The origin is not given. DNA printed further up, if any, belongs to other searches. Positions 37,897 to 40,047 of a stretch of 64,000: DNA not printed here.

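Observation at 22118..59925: Hypothesis: one coherent surface-capture, uptake and intracellular-hydrolysis locus for D-amino-acid or N-acyl peptides (possibly cell-wall scavenging)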

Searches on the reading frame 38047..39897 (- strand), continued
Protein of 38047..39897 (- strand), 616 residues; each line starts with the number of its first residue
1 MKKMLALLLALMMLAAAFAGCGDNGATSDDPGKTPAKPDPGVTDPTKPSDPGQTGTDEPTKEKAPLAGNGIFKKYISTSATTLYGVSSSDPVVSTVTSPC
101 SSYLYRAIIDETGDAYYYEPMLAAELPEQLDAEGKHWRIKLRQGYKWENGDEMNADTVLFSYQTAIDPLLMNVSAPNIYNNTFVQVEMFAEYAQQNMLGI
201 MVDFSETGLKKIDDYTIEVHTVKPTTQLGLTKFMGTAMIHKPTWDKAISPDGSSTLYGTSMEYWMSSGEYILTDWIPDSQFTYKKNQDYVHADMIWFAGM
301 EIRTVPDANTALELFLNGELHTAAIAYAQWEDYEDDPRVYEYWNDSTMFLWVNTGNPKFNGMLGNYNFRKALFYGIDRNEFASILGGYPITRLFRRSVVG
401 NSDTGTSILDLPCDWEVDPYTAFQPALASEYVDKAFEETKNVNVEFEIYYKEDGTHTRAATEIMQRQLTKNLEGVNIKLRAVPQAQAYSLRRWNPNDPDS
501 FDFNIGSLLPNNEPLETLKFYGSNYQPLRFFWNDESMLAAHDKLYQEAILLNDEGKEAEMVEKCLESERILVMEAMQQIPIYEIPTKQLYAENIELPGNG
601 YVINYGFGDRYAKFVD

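Call 65: search_protein_families(library=pfam, proteins=[L010:481-1659:+, L010:1673-2143:+, L010:2160-3002:+, L010:3004-3990:+, L010:4000-5265:+, L010:5284-5826:+, L010:5828-6502:+, L010:6892-7509:-, L010:7636-8340:+, L010:10574-17503:+], max_evalue=0.001)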
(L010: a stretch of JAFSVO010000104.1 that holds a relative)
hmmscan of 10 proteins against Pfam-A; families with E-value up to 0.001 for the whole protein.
L010:481-1659:+ (392 aa): 3 families
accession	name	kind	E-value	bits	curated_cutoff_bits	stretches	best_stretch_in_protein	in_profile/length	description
PF00465.25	Fe-ADH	-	3.9e-39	134.4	31.3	1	12-179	1-168/168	Iron-containing alcohol dehydrogenase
PF25137.1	ADH_Fe_C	-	1.5e-31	110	27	1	190-391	1-193/194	Fe-containing alcohol dehydrogenase family, C-terminal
PF13685.12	Fe-ADH_2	-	3.2e-05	24.4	28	1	17-111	2-95/149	Iron-containing alcohol dehydrogenase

L010:1673-2143:+ (156 aa): 4 families
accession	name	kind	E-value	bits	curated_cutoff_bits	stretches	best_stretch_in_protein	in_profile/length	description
PF12682.12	Flavodoxin_4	-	2.9e-64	215.7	24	1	3-155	1-154/155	Flavodoxin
PF03358.20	FMN_red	-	0.00036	20.6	24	1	6-126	7-130/152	NADPH-dependent FMN reductase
PF02525.22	Flavodoxin_2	-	0.00051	20.2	27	1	35-105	33-108/198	Flavodoxin-like fold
PF12724.12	Flavodoxin_5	-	0.00056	20.7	27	0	5-48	1-45/145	Flavodoxin domain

L010:2160-3002:+ (280 aa): 1 family
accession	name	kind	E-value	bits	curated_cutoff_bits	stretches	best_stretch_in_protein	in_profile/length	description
PF00248.27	Aldo_ket_red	-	5.1e-52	177.2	24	1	22-254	16-290/291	Aldo/keto reductase family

L010:3004-3990:+ (328 aa): 2 families
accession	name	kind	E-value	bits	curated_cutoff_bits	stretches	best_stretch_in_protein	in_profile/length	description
PF12682.12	Flavodoxin_4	-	3.3e-22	79.1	24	1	181-325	8-154/155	Flavodoxin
PF02525.22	Flavodoxin_2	-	0.00063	19.9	27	0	241-266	77-102/198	Flavodoxin-like fold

L010:4000-5265:+ (421 aa): 4 families
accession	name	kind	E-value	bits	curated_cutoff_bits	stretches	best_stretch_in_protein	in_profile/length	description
PF13487.12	HD_5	-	2.2e-38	132.1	27.2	1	221-385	3-169/170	HD domain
PF01966.28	HD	-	3.4e-28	98.7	22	2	233-353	2-115/116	HD domain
PF08668.18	HDOD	-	3.4e-06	27.1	22.9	0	233-286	96-147/196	HDOD domain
PF24391.1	HD-CE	-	0.0001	22.6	27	0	39-98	21-81/263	HD-CE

L010:5284-5826:+ (180 aa): 2 families
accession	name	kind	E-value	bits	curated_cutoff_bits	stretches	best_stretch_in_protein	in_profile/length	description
PF03358.20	FMN_red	-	2.6e-24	86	24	1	4-123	2-117/152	NADPH-dependent FMN reductase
PF02525.22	Flavodoxin_2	-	2.8e-15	57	27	1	3-129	1-142/198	Flavodoxin-like fold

L010:5828-6502:+ (224 aa): 2 families
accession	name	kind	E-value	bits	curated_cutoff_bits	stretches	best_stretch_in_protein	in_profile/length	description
PF14358.11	DUF4405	-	1.1e-08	35.9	26.7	1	72-129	2-65/66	Domain of unknown function (DUF4405)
PF01292.26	Ni_hydr_CYTB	-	1.2e-07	32.1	30.1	1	23-129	36-162/179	Prokaryotic cytochrome b561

L010:6892-7509:- (205 aa): 2 families
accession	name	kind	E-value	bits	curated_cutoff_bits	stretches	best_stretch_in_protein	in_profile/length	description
PF01380.27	SIS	-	1.3e-16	61.1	25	1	45-173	2-128/131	SIS domain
PF13580.11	SIS_2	-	0.00019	21.9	27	0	13-87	1-74/138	SIS domain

L010:7636-8340:+ (234 aa): 1 family
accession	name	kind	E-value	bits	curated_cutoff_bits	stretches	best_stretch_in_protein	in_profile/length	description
PF00121.24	TIM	-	9.9e-19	68.2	20.1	1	28-197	19-222/245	Triosephosphate isomerase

L010:10574-17503:+ (2309 aa): 3 families
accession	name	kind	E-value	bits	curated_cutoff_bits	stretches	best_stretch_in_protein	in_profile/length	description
PF00395.25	SLH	-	1.1e-26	92.9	20.8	3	183-218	8-42/44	S-layer homology domain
PF13927.12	Ig_3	-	1.1e-07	32.7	30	0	958-1028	2-75/78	Immunoglobulin domain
PF09926.15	DUF2158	-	0.00023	21.3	22.3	0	975-1000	12-39/50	Uncharacterized small protein (DUF2158)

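Call 67: search_protein_families(library=pfam, proteins=[L032:1184-2350:-, L032:296-1096:+, L055:4242-5153:+, L055:13104-13964:+, L055:14128-15555:+, L055:15641-17188:-, L035:6359-7258:+, L035:8910-10091:+, L039:9984-11201:-, L039:11300-12439:-], max_evalue=0.001)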
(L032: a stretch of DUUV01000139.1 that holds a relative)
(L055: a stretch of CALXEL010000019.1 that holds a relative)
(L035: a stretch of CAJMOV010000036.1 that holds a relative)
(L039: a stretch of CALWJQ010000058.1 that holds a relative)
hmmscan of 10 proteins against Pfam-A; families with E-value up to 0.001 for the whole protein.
L032:1184-2350:- (388 aa): 2 families
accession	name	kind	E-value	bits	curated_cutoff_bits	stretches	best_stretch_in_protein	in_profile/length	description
PF00126.33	HTH_1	-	3.8e-23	81.6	26.6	1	61-116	4-59/60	Bacterial regulatory helix-turn-helix protein, lysR family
PF03466.25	LysR_substrate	-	1.5e-14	54.3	28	1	145-344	5-208/209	LysR substrate binding domain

L032:296-1096:+ (266 aa): 1 family
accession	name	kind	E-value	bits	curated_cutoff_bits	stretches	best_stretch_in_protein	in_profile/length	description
PF04951.18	Peptidase_M55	-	8.8e-98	327.4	25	1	1-258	1-260/264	D-aminopeptidase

L055:4242-5153:+ (303 aa): 2 families
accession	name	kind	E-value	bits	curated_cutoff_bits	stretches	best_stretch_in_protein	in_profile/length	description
PF03466.25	LysR_substrate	-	2e-27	96.4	28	1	104-288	22-204/209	LysR substrate binding domain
PF00126.33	HTH_1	-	3.3e-19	69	26.6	1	3-62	1-60/60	Bacterial regulatory helix-turn-helix protein, lysR family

L055:13104-13964:+ (286 aa): 1 family
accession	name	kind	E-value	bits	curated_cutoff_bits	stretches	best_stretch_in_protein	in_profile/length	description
PF13354.11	Beta-lactamase2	-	2.4e-52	177.8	22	1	26-262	2-214/214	Beta-lactamase enzyme family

L055:14128-15555:+ (475 aa): 1 family
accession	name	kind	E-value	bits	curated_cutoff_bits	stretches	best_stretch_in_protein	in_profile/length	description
PF01546.33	Peptidase_M20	-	9.8e-05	22.8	24.6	1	105-172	1-73/206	Peptidase family M20/M25/M40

L055:15641-17188:- (515 aa): 5 families
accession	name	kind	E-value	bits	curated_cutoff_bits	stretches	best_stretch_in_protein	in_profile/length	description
PF17941.7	PP_kinase_C_1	-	1.2e-66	223.8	25.7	1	141-300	3-162/167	Polyphosphate kinase C-terminal domain 1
PF13090.12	PP_kinase_C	-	8.9e-65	217.8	25.8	1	311-479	1-170/172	Polyphosphate kinase C-terminal domain 2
PF02503.22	PP_kinase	-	4.9e-23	82.2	31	1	2-103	79-177/183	Polyphosphate kinase middle domain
PF13091.12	PLDc_2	-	6.1e-16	58.9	27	2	175-299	10-131/132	PLD-like domain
PF09565.16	RE_NgoFVII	-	0.0002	21.1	23.8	0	385-452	79-149/162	NgoFVII restriction endonuclease N-terminal PLD domain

L035:6359-7258:+ (299 aa): 1 family
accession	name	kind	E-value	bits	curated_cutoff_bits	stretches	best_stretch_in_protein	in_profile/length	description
PF24827.1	AstE_AspA_cat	-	5.1e-26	91.9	25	1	18-201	1-192/192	Succinylglutamate desuccinylase/Aspartoacylase catalytic domain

L035:8910-10091:+ (393 aa): 2 families
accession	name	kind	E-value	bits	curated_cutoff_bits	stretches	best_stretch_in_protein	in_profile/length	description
PF07969.17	Amidohydro_3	-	4e-23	83.1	29.7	2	218-382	274-470/472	Amidohydrolase family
PF01979.26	Amidohydro_1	-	1.3e-17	64.5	25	1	52-366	1-322/345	Amidohydrolase family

L039:9984-11201:- (405 aa): 0 families

L039:11300-12439:- (379 aa): 6 families
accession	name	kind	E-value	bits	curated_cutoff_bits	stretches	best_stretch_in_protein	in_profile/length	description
PF00248.27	Aldo_ket_red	-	1.1e-42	146.6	24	1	16-284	2-290/291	Aldo/keto reductase family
PF13187.11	Fer4_9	-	5.2e-08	33.2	27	1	295-358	2-50/52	4Fe-4S dicluster domain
PF13183.11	Fer4_8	-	2.2e-06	28.5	27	1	294-359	4-68/68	4Fe-4S dicluster domain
PF13237.11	Fer4_10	-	3.2e-06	27.4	25.5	1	294-356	8-53/53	4Fe-4S dicluster domain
PF13534.11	Fer4_17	-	3.7e-06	27.8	22.2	1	295-359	2-60/61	4Fe-4S dicluster domain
PF13746.11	Fer4_18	-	4.7e-06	27.2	27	0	323-363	39-79/114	4Fe-4S dicluster domain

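Call 84: find_encoding_contigs(protein=P0001, flank=10000, max_places=2)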
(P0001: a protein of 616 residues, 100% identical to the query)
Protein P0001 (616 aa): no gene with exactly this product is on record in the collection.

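Call 85: list_cluster_members(proteins=[P0001, P0191, P0194])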
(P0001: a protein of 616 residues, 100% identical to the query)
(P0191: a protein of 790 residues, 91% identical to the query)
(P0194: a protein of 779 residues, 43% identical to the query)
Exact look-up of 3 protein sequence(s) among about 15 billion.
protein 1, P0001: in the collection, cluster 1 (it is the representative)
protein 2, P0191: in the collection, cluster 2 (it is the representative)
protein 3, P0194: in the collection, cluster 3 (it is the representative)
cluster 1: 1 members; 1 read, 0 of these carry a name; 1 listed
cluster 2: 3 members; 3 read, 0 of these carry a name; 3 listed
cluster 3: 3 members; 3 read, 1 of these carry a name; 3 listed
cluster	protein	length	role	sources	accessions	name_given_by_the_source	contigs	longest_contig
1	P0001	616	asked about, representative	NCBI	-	-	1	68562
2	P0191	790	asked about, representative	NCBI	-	-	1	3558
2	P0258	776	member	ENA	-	-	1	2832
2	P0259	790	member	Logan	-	-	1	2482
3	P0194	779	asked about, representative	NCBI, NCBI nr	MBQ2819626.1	MAG: C40 family peptidase [Clostridia bacterium] | C40 family peptidase [Clostridia bacterium]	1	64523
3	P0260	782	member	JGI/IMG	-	-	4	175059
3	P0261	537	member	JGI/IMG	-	-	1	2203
